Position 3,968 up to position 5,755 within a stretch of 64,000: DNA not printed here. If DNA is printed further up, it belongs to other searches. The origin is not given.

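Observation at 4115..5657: Single-polypeptide XRE-HTH / ImmA-IrrE metallopeptidase / MazF toxin fusion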

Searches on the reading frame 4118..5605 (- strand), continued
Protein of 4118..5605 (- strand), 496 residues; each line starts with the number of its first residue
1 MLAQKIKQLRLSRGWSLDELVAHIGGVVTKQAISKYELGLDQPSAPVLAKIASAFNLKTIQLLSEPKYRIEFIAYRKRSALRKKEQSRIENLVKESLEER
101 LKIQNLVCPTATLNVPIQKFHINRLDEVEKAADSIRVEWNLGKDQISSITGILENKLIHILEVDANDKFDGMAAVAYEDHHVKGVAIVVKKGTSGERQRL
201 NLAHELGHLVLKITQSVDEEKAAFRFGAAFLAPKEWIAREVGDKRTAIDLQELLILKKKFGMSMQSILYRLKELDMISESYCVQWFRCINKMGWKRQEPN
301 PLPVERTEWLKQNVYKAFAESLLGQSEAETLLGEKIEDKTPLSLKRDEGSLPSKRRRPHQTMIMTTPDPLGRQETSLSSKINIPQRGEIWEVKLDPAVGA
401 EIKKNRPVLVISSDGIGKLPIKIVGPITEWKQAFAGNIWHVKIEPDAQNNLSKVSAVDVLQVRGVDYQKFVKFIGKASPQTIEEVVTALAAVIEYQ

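Call 65: find_encoding_contigs(protein=P0206, flank=1500, max_places=2)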
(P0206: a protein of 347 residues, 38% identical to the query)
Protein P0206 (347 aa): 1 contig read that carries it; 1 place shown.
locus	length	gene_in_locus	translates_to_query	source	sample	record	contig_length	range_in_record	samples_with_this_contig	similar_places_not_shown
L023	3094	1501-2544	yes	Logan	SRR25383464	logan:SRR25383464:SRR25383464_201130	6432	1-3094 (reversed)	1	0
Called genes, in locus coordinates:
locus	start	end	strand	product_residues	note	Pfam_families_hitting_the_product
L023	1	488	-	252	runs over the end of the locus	PF01522:Polysacc_deac_1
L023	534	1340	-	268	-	PF00398:RrnaAD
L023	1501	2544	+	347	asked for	PF01381:HTH_3, PF12844:HTH_19, PF13560:HTH_31, PF06114:Peptidase_M78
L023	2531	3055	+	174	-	PF11848:DUF3368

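Call 66: find_encoding_contigs(protein=P0193, flank=1500, max_places=2)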
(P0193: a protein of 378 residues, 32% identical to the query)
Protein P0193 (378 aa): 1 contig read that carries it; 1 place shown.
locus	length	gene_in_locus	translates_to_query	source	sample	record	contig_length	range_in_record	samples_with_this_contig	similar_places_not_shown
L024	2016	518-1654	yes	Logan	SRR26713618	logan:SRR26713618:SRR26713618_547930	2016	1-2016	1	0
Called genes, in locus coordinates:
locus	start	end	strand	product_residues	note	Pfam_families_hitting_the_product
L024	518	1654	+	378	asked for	PF01381:HTH_3, PF13560:HTH_31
